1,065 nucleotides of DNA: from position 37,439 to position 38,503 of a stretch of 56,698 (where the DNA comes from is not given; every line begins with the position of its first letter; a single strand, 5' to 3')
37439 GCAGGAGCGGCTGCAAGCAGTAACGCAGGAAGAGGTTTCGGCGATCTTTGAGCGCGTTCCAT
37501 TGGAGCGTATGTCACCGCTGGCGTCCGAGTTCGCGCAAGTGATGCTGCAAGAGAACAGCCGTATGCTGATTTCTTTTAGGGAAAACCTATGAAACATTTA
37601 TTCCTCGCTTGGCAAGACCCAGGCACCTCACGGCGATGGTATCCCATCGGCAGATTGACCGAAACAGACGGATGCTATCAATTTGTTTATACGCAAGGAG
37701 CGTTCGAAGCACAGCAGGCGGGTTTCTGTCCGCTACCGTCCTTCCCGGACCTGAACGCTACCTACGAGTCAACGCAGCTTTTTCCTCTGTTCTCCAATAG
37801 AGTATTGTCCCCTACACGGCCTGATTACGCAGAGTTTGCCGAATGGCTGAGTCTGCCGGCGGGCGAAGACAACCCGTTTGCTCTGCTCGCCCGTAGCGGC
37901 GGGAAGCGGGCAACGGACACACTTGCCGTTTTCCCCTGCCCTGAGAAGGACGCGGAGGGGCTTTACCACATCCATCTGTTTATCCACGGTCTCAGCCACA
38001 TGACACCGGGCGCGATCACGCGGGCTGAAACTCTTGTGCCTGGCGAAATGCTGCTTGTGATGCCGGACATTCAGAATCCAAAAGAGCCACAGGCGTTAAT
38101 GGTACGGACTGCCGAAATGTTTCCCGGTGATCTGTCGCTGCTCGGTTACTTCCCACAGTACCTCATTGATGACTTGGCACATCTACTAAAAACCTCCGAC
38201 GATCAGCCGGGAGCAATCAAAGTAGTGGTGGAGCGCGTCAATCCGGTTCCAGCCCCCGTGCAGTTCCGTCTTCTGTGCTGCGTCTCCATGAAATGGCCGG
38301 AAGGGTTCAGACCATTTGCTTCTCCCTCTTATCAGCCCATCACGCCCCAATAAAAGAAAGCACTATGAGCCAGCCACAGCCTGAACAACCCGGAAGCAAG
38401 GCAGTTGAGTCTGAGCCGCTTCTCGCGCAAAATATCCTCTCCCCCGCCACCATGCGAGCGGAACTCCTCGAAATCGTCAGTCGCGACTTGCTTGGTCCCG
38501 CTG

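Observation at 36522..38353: Split HipA-like kinase plus a HipS-like/HIRAN fusion protein inserted in the middle of DISARM: possible DNA-end-sensing kinase switch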

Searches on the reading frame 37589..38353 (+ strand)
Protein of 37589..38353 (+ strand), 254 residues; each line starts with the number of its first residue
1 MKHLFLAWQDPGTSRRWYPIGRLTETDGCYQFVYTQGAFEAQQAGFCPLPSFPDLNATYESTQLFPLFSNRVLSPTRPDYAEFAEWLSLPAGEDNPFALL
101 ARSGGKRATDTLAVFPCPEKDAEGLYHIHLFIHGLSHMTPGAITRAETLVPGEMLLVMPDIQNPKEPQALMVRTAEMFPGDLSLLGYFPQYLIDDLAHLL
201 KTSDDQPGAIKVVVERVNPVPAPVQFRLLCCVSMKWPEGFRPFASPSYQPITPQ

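Call 3: search_protein_families(library=pfam, proteins=[window:37589-38353:+], max_evalue=1)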
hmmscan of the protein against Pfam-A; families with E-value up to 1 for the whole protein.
window:37589-38353:+ (254 aa): 2 families
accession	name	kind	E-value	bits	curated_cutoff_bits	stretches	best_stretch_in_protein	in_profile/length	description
PF13657.11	Couple_hipA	-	0.00023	22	22.5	1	19-105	9-90/99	HipA N-terminal domain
PF08797.16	HIRAN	-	0.00035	20.8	24.7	1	128-205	4-71/96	HIRAN domain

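Call 4: search_protein_families(library=ncbifam, proteins=[window:37589-38353:+], max_evalue=1)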
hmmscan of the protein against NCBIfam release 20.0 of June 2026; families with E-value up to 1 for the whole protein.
window:37589-38353:+ (254 aa): 0 families

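Call 5: search_protein_families(library=padloc, proteins=[window:37589-38353:+], max_evalue=1)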
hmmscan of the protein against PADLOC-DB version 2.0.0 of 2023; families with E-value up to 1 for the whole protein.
window:37589-38353:+ (254 aa): 7 families
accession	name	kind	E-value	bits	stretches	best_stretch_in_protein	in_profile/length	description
PDLC04347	PDC-M03B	-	8.2e-87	288.8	1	1-251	1-242/245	-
PDLC04348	PDC-M03B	-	2.3e-77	258.1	1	2-249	5-243/248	-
PDLC04346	PDC-M03B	-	3.3e-59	198.6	1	48-251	3-204/262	-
PDLC04349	PDC-M03B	-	2e-30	104.2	1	2-206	8-206/232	-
PDLC04352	PDC-M03B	-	2.5e-29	100.5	1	3-219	7-214/250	-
PDLC04350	PDC-M03B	-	1.7e-26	91.2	1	26-244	28-234/280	-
PDLC04351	PDC-M03B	-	3.1e-19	67.5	1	3-201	7-200/255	-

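Call 9: search_solved_structures(query=window:37589-38353:+, max_evalue=10, show_alignments=2)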
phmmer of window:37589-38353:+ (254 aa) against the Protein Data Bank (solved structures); distinct sequences matched with E-value up to 10: 1.
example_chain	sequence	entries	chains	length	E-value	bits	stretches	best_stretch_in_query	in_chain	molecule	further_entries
9lsd_A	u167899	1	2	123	1.2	12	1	9-44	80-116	Antibiotic biosynthesis monooxygenase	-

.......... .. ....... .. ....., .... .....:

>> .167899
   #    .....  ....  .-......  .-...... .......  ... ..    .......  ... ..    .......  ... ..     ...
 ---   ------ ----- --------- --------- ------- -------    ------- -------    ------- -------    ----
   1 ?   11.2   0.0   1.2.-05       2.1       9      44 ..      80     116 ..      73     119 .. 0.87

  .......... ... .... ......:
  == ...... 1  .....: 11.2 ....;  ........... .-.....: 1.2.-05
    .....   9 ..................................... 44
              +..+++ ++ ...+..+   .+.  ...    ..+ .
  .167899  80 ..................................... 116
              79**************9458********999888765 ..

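Call 18: find_homologous_proteins(query=window:37589-38353:+, max_evalue=0.001)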
Query window:37589-38353:+ (254 aa): 702 proteins with E <= 0.001 among 1306 candidates; the best 120 are listed.
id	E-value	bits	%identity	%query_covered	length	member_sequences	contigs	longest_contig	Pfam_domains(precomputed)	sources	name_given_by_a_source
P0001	1.0e-173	594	100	100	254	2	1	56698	-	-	-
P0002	2.8e-147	508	86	100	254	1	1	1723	-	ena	-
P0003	2.1e-134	465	78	99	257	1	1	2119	PF08797.17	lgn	-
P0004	6.8e-110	385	65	99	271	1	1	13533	-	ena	-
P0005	1.2e-106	374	64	99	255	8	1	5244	PF08797.17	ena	-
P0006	6.3e-104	365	68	99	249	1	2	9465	PF08797.17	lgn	-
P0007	1.8e-103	364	66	99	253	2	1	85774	PF08797.17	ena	-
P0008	2.8e-101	357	63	99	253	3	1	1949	PF08797.17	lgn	-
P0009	8.6e-100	352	61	98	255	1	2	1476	-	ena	-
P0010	2.0e-98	347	61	100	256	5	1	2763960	PF08797.17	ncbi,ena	-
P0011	9.8e-95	335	60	100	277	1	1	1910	PF08797.17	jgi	jgi:hypothetical protein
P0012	1.2e-94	335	58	100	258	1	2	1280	PF08797.17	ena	-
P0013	1.6e-94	335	59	98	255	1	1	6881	PF08797.17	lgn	-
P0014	5.7e-92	326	59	99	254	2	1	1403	-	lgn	-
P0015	5.4e-91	323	57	99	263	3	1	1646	PF08797.17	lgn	-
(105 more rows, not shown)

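Call 21: search_protein_families(library=pfam, alignment_id=A1, max_evalue=0.001)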
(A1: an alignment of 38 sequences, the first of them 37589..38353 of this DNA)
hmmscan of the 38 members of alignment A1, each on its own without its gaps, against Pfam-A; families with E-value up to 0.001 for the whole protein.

A. member 1, window:37589-38353:+ (254 aa): 2 families
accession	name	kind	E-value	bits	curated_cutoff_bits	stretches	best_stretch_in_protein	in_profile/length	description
PF13657.11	Couple_hipA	-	0.00023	22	22.5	0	19-105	9-90/99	HipA N-terminal domain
PF08797.16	HIRAN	-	0.00035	20.8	24.7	1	128-205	4-71/96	HIRAN domain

B. families by the number of members that match (of 38 scanned): 2 families
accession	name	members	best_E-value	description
PF08797.16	HIRAN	36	2.1e-11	HIRAN domain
PF13657.11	Couple_hipA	6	3.5e-06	HipA N-terminal domain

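Call 22: find_related_loci(query=A1, collection=genome_contigs, flank=10000)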
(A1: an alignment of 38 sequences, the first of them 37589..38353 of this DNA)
Query A1 (254 aa) in genome_contigs; peptide patterns used: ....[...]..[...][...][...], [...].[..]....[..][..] (x = any residue, [..] = any of these).
456 stretches matched a pattern; 386 encode a relative of the query (tblastn E <= 1e-3); the best 80 are kept; 80 distinct loci.
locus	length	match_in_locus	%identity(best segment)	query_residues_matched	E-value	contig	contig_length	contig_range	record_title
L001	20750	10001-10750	61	1-253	7e-102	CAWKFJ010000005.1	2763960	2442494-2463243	MAG: uncultured Acidobacteriota bacterium isolate MFD09212.bin.1.141 genome assembly, contig: contig_24621, whole genome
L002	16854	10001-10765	57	1-254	2e-93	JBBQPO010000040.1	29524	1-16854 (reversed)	MAG: Chthonomonadales bacterium isolate Co_metawrap_1510 Cmw_1510_k141_15241834_length_29524_cov_9.0000, whole genome sh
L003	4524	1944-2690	56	1-251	1e-93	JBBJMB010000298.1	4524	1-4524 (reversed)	MAG: Pyrinomonadaceae bacterium isolate RUP_SRG_43 NODE_62735_length_4524_cov_4.301186, whole genome shotgun sequence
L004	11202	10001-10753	56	1-254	4e-91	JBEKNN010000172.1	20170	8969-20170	MAG: Bryobacteraceae bacterium isolate SPRUCE 418 SPRUCE_418_172, whole genome shotgun sequence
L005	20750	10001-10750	57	1-251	1e-90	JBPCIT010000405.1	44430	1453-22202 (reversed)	MAG: Longimicrobiaceae bacterium isolate TH_ant_mag_7 S1Ck127_7107129_flag_0_multi_9.9621_len_44430, whole genome shotgu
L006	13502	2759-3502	56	2-252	7e-89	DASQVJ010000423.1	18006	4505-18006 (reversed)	MAG TPA_asm: Bryobacteraceae bacterium isolate SMAG_U10984 k141_16210, whole genome shotgun sequence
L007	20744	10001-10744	57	1-251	5e-88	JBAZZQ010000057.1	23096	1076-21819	MAG: Phycisphaerae bacterium isolate SO_2017_GW3_2 scaffold_1276_c1_OW296A_2017, whole genome shotgun sequence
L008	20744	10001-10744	54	1-251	2e-86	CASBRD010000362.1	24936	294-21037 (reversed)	MAG: uncultured cyanobacterium isolate PMM_0008 genome assembly, contig: PMM_0008_000000000362, whole genome shotgun seq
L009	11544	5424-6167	52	1-251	3e-86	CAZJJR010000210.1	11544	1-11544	MAG TPA_asm: uncultured bacterium isolate SRP290908_co2_197 genome assembly, contig: NODE_8054_length_11544_cov_5.483854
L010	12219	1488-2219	54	1-252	7e-86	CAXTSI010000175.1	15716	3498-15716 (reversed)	MAG TPA_asm: uncultured bacterium isolate public_SRR14721957_metawrap_bin.4 genome assembly, contig: public_SRR14721957_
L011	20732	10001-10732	55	1-252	2e-85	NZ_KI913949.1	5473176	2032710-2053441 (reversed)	Leptolyngbya sp. PCC 6406 LEP6406DRAFT_scaffold1.1, whole genome shotgun sequence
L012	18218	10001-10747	53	1-253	2e-85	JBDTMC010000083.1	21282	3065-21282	MAG: Bryobacteraceae bacterium isolate cluster3_bin.117 NODE_8521_length_21282_cov_5.929712, whole genome shotgun sequen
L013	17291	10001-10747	53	1-253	6e-85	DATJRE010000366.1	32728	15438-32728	MAG TPA_asm: Bryobacteraceae bacterium isolate SMAG_U14959 k141_963789, whole genome shotgun sequence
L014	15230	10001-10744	53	1-251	1e-84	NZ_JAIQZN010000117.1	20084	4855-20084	Argonema antarcticum A004/B2 NODE_148_length_20084_cov_13.006248, whole genome shotgun sequence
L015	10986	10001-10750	53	1-252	1e-84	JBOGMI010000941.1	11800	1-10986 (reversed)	MAG: Bryobacteraceae bacterium isolate TC-S_maxbin2.bin.66_sub k127_4475250, whole genome shotgun sequence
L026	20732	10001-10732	53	1-252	1e-82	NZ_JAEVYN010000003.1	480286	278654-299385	Leptolyngbya sp. Cla-17 map unlocalized plasmid unnamed1 scaffold4_size480286, whole genome shotgun sequence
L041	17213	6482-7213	51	1-252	9e-81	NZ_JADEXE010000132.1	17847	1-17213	Nodosilinea sp. LEGE 07298 NODE_132_length_17847_cov_16.4655, whole genome shotgun sequence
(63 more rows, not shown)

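Call 28: predict_structure(alignment_id=A1)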
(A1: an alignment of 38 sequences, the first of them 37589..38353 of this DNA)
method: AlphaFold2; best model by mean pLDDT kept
length: 254 residues; sequences in the alignment: 38
mean_pLDDT: 87.8   pTM: 0.83
mean pLDDT of the five models: 87.8, 86.3, 85.0, 83.4, 81.7
residues with pLDDT >= 90: 134; 70-90: 106; 50-70: 14; < 50: 0
segments of 3 or more residues with pLDDT < 50: none
pLDDT, mean of each block of 10 residues (from residue 1): 89 87 93 96 95 97 92 86 86 81 68 89 89 92 95 93 82 93 92 80 68 94 91 82 89 78
secondary structure, 60 per line:
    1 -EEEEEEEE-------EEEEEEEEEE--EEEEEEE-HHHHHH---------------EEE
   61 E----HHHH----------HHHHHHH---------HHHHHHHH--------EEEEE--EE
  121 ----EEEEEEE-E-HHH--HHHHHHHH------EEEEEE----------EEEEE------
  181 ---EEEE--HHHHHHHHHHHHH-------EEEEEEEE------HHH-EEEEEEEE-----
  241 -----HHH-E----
elements in order: E2-9 E17-26 E29-35 H37-42 E58-61 H66-69 H80-86 H96-103 E112-116 E125-131 H140-147 E154-159 E170-174 E184-187 H190-202 E210-217 E228-235

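Call 32: fold_search(model_id=the predicted structure, library=pdb)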
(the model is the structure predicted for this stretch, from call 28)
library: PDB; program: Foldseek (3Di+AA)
matches with E <= 10: 278; with E <= 0.001: 15
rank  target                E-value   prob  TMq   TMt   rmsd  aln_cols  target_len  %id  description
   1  4s0n_B                1.0e-04  1.00  0.31  0.57   6.4       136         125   19  Crystal Structure of HLTF HIRAN Domain bound to DNA (released 2015-05-27)
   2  3k2y_D                1.4e-04  1.00  0.33  0.75   3.5       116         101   17  Crystal structure of protein lp_0118 from Lactobacillus plantarum,northeast structural genomics consortium target LpR9 (released 2009-11-17)
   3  4xzg_F                1.6e-04  1.00  0.30  0.57   3.3       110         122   18  Crystal structure of HIRAN domain of human HLTF (released 2015-04-15)
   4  4s0n_A                1.7e-04  1.00  0.31  0.58   6.4       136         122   19  Crystal Structure of HLTF HIRAN Domain bound to DNA (released 2015-05-27)
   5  4xzg_A                1.8e-04  1.00  0.30  0.58   3.1       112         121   18  Crystal structure of HIRAN domain of human HLTF (released 2015-04-15)
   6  4s0n_D                2.0e-04  1.00  0.30  0.55   5.8       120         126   19  Crystal Structure of HLTF HIRAN Domain bound to DNA (released 2015-05-27)
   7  4s0n_C                2.4e-04  1.00  0.30  0.56   5.7       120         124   19  Crystal Structure of HLTF HIRAN Domain bound to DNA (released 2015-05-27)
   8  3k2y_A                3.8e-04  1.00  0.31  0.71   4.2       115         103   17  Crystal structure of protein lp_0118 from Lactobacillus plantarum,northeast structural genomics consortium target LpR9 (released 2009-11-17)
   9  3k2y_C                4.3e-04  1.00  0.31  0.71   3.7       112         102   17  Crystal structure of protein lp_0118 from Lactobacillus plantarum,northeast structural genomics consortium target LpR9 (released 2009-11-17)
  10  4xzg_H                4.6e-04  1.00  0.30  0.57   3.3       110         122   18  Crystal structure of HIRAN domain of human HLTF (released 2015-04-15)
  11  4xzf_A                4.8e-04  1.00  0.30  0.58   3.2       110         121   18  Crystal structure of HIRAN domain of human HLTF in complex with DNA (released 2015-04-15)
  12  5bnh_A                4.8e-04  1.00  0.29  0.55   4.0       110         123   20  Crystal structure of the HLTF HIRAN domain with a ssDNA fragment (released 2016-05-25)
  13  4xzg_C                5.4e-04  1.00  0.31  0.59   4.4       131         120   19  Crystal structure of HIRAN domain of human HLTF (released 2015-04-15)
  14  3k2y_B                5.8e-04  1.00  0.31  0.70   4.2       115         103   17  Crystal structure of protein lp_0118 from Lactobacillus plantarum,northeast structural genomics consortium target LpR9 (released 2009-11-17)
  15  4xzg_G                9.2e-04  1.00  0.29  0.55   3.9       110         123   20  Crystal structure of HIRAN domain of human HLTF (released 2015-04-15)
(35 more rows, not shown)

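Call 50: find_encoding_contigs(protein=P0007, flank=10000, max_places=3)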
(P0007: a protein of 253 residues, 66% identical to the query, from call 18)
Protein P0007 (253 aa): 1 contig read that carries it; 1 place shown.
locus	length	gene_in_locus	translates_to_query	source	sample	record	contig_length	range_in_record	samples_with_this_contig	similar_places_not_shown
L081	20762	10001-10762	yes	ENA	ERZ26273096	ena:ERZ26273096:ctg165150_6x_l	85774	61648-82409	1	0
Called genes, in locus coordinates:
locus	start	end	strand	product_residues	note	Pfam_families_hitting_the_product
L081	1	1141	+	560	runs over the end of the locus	PF00920:ILVD_EDD_N, PF24877:ILV_EDD_C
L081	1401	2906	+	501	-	-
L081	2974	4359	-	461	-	PF00128:Alpha-amylase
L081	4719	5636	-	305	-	PF07963:N_methyl, PF07596:SBP_bac_10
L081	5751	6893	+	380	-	PF00356:LacI, PF00532:Peripla_BP_1, PF13377:Peripla_BP_3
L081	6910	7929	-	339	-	PF01522:Polysacc_deac_1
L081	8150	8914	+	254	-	PF00106:adh_short, PF08659:KR, PF13561:adh_short_C2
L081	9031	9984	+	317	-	-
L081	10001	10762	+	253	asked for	PF08797:HIRAN (weak)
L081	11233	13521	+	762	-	PF00703:Glyco_hydro_2, PF02836:Glyco_hydro_2_C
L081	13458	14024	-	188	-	-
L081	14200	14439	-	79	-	-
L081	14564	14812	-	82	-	PF10049:DUF2283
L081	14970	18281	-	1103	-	PF01704:UDPGP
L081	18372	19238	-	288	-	PF00483:NTP_transferase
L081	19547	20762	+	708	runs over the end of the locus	PF02706:Wzz, PF09140:MipZ (faint), PF13807:GNVR, PF01656:CbiA, PF10609:ParA, PF13614:AAA_31 (weak)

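Call 51: find_encoding_contigs(protein=P0004, flank=10000, max_places=3)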
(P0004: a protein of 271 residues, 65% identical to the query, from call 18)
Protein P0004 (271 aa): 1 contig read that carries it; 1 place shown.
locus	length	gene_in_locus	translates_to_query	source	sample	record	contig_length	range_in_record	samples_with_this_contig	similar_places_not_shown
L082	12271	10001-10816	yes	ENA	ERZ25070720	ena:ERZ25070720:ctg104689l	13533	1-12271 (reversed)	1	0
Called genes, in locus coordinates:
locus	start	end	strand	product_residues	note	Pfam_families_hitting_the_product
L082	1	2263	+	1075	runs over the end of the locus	PF00176:SNF2-rel_dom, PF04851:ResIII (weak), PF00271:Helicase_C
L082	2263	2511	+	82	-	-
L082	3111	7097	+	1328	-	PF07669:Eco57I, PF20473:MmeI_Mtase (weak), PF20466:MmeI_TRD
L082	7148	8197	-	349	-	-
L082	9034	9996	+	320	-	-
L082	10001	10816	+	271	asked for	-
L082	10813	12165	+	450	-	-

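Call 53: find_encoding_contigs(protein=P0006, flank=10000, max_places=3)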
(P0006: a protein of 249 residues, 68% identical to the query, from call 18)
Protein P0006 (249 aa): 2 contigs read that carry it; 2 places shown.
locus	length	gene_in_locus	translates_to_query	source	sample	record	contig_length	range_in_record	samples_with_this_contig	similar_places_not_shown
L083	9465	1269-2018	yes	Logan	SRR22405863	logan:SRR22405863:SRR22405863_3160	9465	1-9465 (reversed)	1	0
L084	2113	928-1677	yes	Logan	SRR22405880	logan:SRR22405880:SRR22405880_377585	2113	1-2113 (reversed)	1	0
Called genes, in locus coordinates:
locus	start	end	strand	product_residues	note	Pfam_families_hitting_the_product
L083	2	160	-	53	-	?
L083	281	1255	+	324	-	-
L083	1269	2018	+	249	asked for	PF08797:HIRAN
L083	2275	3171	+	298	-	PF23441:SDR (weak), PF00106:adh_short, PF08659:KR, PF13561:adh_short_C2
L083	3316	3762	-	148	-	PF04657:DMT_YdcZ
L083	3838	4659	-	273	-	PF01073:3Beta_HSD, PF01370:Epimerase, PF02719:Polysacc_synt_2, PF05368:NmrA, PF13460:NAD_binding_10, PF16363:GDP_Man_Dehyd, PF07993:NAD_binding_4 (weak)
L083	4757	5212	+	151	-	-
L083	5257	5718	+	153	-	-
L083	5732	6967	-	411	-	PF00561:Abhydrolase_1, PF12146:Hydrolase_4, PF12697:Abhydrolase_6, PF03096:Ndr (faint), PF12695:Abhydrolase_5 (faint), PF03544:TonB_C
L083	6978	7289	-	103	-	PF01022:HTH_5 (weak), PF13601:HTH_34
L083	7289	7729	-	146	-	-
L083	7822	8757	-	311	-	PF02517:Rce1-like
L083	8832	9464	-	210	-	?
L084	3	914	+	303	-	?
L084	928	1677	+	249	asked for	PF08797:HIRAN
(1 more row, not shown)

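Call 54: find_encoding_contigs(protein=P0005, flank=10000, max_places=3)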
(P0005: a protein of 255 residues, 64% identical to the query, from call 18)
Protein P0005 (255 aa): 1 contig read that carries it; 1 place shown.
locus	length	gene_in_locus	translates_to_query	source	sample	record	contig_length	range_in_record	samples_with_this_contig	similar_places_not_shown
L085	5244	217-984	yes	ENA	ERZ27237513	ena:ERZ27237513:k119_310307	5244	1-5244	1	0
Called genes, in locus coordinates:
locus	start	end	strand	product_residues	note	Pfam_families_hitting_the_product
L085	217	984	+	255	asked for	PF08797:HIRAN (weak)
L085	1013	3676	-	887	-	-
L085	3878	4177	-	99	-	-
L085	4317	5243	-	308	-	?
